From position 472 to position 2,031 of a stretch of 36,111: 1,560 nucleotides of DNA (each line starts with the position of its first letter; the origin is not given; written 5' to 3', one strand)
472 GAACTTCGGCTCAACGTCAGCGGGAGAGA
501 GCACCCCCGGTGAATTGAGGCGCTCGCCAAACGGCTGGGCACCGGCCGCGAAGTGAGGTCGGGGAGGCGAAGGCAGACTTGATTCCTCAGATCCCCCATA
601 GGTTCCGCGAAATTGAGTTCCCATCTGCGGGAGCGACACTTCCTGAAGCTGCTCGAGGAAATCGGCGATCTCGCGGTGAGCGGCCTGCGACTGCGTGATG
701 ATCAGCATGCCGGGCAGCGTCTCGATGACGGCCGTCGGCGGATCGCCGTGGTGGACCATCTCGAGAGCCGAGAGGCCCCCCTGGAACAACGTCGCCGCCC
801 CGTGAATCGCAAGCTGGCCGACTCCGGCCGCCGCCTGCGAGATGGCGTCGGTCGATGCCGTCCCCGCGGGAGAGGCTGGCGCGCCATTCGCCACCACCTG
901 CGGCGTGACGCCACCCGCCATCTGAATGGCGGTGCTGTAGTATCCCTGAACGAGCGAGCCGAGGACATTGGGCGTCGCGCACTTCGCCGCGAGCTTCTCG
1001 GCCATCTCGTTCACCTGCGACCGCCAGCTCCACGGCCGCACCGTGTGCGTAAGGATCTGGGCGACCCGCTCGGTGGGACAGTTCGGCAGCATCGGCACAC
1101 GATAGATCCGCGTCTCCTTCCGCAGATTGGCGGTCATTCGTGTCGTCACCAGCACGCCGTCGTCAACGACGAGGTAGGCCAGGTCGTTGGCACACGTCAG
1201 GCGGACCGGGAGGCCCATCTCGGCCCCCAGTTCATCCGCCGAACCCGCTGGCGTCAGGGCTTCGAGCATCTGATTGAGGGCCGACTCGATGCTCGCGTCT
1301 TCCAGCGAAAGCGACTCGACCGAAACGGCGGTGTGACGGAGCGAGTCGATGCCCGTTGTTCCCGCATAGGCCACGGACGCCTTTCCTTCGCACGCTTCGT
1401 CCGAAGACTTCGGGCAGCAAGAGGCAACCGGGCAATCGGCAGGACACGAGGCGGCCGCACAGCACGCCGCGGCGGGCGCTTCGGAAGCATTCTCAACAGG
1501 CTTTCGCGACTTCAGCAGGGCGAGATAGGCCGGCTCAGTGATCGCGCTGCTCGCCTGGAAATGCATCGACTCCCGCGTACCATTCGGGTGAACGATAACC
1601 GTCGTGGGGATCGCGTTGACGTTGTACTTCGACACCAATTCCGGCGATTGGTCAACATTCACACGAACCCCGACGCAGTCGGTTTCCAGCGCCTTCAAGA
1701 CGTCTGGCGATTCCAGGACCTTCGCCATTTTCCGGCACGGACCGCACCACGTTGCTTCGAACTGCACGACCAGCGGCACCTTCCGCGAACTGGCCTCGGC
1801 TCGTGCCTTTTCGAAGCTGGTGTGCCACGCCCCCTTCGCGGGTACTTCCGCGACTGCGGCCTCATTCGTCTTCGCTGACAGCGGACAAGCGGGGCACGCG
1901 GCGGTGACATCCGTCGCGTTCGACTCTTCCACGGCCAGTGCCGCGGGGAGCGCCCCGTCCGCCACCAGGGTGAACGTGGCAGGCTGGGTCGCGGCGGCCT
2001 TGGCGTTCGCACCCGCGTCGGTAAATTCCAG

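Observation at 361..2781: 806-aa secreted protein combining one thioredoxin fold with two proline-spaced cysteine arrays and an unassigned C-terminal domain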

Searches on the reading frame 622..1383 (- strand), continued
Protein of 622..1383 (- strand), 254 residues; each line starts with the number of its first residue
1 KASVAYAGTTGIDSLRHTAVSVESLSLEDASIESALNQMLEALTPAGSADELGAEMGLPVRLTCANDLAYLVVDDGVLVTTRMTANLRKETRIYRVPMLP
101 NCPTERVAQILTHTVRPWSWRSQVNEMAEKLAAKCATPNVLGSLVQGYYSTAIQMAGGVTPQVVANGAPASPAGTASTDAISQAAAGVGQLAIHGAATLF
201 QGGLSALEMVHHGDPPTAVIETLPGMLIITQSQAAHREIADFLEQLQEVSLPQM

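Call 51: search_protein_families(library=pfam, proteins=[P0163, P0168, P0006, P0052, P0155], max_evalue=0.001)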
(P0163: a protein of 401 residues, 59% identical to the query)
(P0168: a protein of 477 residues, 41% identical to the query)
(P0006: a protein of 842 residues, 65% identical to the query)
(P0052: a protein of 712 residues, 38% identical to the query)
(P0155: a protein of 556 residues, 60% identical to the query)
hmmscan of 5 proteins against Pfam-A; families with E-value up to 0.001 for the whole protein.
P0163 (401 aa): 6 families
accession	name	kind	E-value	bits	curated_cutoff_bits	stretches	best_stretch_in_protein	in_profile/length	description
PF13899.12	Thioredoxin_7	-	1.1e-11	45.2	27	1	46-106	2-62/83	Thioredoxin-like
PF00085.26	Thioredoxin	-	1.9e-10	41.1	23.5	1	55-128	12-81/103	Thioredoxin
PF03190.21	Thioredox_DsbH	-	2.2e-07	31.4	27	1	38-113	14-89/163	Protein of unknown function, DUF255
PF12018.13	FAP206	-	4.5e-07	29.9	33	0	344-392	205-254/272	Domain of unknown function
PF13098.12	Thioredoxin_2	-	4.9e-07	30.5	27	1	57-127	1-83/104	Thioredoxin-like domain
PF13905.12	Thioredoxin_8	-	0.00028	21.6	27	0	61-106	1-45/94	Thioredoxin-like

P0168 (477 aa): 7 families
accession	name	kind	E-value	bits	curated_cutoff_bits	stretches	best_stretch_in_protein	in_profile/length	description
PF04945.19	YHS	-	9.9e-13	48.3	30.3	1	422-459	10-46/47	YHS domain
PF13899.12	Thioredoxin_7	-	6.9e-11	42.6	27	1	31-99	1-69/83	Thioredoxin-like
PF03190.21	Thioredox_DsbH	-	3.1e-10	40.7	27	1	25-101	15-91/163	Protein of unknown function, DUF255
PF00085.26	Thioredoxin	-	6e-10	39.5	23.5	1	44-121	15-88/103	Thioredoxin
PF13098.12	Thioredoxin_2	-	9.2e-10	39.2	27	1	43-132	1-102/104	Thioredoxin-like domain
PF12018.13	FAP206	-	4.8e-08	33.1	33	1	431-466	222-257/272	Domain of unknown function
PF13905.12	Thioredoxin_8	-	4.5e-05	24.1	27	0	47-93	1-46/94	Thioredoxin-like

P0006 (842 aa): 5 families
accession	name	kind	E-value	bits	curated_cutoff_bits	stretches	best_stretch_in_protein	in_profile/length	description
PF13899.12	Thioredoxin_7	-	2.9e-14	53.4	27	1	340-419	2-81/83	Thioredoxin-like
PF04972.22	BON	-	1.2e-10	41.9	27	1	192-255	4-68/69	BON domain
PF13098.12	Thioredoxin_2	-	2.2e-10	41.2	27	1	351-441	1-102/104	Thioredoxin-like domain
PF00085.26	Thioredoxin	-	1.3e-09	38.4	23.5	1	351-443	14-101/103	Thioredoxin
PF03190.21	Thioredox_DsbH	-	2.1e-05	25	27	1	340-408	22-90/163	Protein of unknown function, DUF255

P0052 (712 aa): 5 families
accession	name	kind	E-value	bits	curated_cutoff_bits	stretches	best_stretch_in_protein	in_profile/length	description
PF00085.26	Thioredoxin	-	1.6e-11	44.5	23.5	1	230-307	12-84/103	Thioredoxin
PF13899.12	Thioredoxin_7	-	5.9e-11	42.8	27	1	220-286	1-67/83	Thioredoxin-like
PF13098.12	Thioredoxin_2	-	4.2e-09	37.1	27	1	232-310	1-90/104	Thioredoxin-like domain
PF03190.21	Thioredox_DsbH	-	6.3e-06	26.7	27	1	216-284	18-85/163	Protein of unknown function, DUF255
PF13905.12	Thioredoxin_8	-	0.00018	22.2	27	0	237-290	2-54/94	Thioredoxin-like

P0155 (556 aa): 0 families

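Call 61: find_encoding_contigs(protein=P0052, flank=10000, max_places=2)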
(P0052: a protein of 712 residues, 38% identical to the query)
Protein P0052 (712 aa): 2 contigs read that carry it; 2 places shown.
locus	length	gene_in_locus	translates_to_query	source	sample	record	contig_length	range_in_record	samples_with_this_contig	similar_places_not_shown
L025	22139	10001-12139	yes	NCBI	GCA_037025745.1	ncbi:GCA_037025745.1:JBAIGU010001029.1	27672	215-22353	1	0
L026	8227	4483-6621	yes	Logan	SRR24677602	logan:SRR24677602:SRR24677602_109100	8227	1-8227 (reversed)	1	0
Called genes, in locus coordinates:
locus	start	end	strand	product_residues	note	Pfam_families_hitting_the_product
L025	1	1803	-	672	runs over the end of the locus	?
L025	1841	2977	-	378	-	PF16697:Yop-YscD_cpl, PF00498:FHA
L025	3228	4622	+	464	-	PF00990:GGDEF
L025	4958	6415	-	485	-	-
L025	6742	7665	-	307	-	PF06182:ABC2_membrane_6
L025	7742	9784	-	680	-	PF00133:tRNA-synt_1, PF01921:tRNA-synt_1f (faint), PF09334:tRNA-synt_1g, PF01406:tRNA-synt_1e (weak), PF01588:tRNA_bind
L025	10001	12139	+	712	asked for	PF00085:Thioredoxin, PF03190:Thioredox_DsbH (weak), PF13899:Thioredoxin_7, PF13098:Thioredoxin_2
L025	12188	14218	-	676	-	PF00920:ILVD_EDD_N, PF24877:ILV_EDD_C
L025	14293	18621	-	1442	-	PF12951:PATR, PF13385:Laminin_G_3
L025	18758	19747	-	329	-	-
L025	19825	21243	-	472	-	PF03629:SASA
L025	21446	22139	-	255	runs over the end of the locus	PF02599:CsrA, PF00072:Response_reg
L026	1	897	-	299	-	?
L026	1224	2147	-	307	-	PF06182:ABC2_membrane_6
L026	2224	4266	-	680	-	PF00133:tRNA-synt_1, PF01921:tRNA-synt_1f (faint), PF09334:tRNA-synt_1g, PF01406:tRNA-synt_1e (weak), PF01588:tRNA_bind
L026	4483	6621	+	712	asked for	PF00085:Thioredoxin, PF03190:Thioredox_DsbH (weak), PF13899:Thioredoxin_7, PF13098:Thioredoxin_2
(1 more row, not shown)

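Call 69: search_protein_families(library=pfam, alignment_id=A3, max_evalue=0.1)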
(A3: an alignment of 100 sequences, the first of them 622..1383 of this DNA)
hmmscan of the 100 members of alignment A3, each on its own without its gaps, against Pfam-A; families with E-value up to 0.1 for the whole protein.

A. member 1, window:622-1383:- (254 aa): 0 families

B. families by the number of members that match (of 100 scanned): 21 families
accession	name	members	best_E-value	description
PF03958.22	Secretin_N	35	3.7e-05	Bacterial type II/III secretion system short domain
PF00085.26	Thioredoxin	6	1.7e-13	Thioredoxin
PF04972.22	BON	5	6.5e-22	BON domain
PF13899.12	Thioredoxin_7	5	1.5e-14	Thioredoxin-like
PF13098.12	Thioredoxin_2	5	2.2e-10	Thioredoxin-like domain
PF03190.21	Thioredox_DsbH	5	6.3e-06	Protein of unknown function, DUF255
PF13905.12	Thioredoxin_8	5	0.00018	Thioredoxin-like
PF08534.16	Redoxin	2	0.022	Redoxin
PF17925.6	TetR_C_20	1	0.0028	Tetracyclin repressor-like, C-terminal domain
PF09673.15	TrbC_Ftype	1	0.015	Type-F conjugative transfer system pilin assembly protein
PF17914.6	HopA1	1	0.019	HopA1 effector protein family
PF10273.14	WGG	1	0.024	Pre-rRNA-processing protein TSR2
PF19945.4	DUF6407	1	0.029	Family of unknown function (DUF6407)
PF03286.19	Pox_Ag35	1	0.045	Pox virus Ag35 surface protein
PF12990.12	DUF3874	1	0.046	Domain of unknonw function from B. Theta Gene description (DUF3874)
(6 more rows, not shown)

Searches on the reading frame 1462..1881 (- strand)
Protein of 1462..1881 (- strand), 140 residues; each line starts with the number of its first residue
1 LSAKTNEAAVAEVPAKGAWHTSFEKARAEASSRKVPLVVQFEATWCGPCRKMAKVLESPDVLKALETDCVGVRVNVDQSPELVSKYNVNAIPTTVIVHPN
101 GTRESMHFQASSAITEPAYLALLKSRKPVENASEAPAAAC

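Call 49: find_homologous_proteins(query=window:1462-1881:-, max_evalue=0.01)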
Query window:1462-1881:- (140 aa): 5 proteins with E <= 0.01 among 54 candidates.
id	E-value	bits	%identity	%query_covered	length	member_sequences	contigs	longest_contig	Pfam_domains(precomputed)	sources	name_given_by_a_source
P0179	6.0e-16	77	46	59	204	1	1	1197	PF03190.22,PF00085.27,PF13899.13,PF13905.13,PF13098.14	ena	-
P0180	1.1e-8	53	45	49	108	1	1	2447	PF13728.13,PF00085.27,PF08534.17,PF13905.13,PF13098.14,PF00578.28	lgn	-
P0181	3.8e-5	42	37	50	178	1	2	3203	PF00085.27,PF13899.13,PF13098.14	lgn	-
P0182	5.9e-5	41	37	52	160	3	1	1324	PF21352.4,PF00085.27,PF13905.13,PF13098.14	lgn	-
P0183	5.8e-3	35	31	61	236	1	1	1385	PF00085.27,PF14561.13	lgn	-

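Call 51: search_protein_families(library=pfam, proteins=[P0179], max_evalue=0.001)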
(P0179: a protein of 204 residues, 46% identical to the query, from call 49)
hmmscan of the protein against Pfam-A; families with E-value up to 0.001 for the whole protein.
P0179 (204 aa): 5 families
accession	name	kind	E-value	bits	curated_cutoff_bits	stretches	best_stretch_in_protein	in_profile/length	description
PF00085.26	Thioredoxin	-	8.9e-13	48.6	23.5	1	39-115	16-88/103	Thioredoxin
PF13899.12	Thioredoxin_7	-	1.3e-12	48.1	27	1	26-104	2-80/83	Thioredoxin-like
PF03190.21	Thioredox_DsbH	-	1e-07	32.5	27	1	26-95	22-91/163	Protein of unknown function, DUF255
PF13098.12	Thioredoxin_2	-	7e-07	30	27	1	38-112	2-89/104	Thioredoxin-like domain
PF13905.12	Thioredoxin_8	-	1.1e-05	26.1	27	0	69-111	53-94/94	Thioredoxin-like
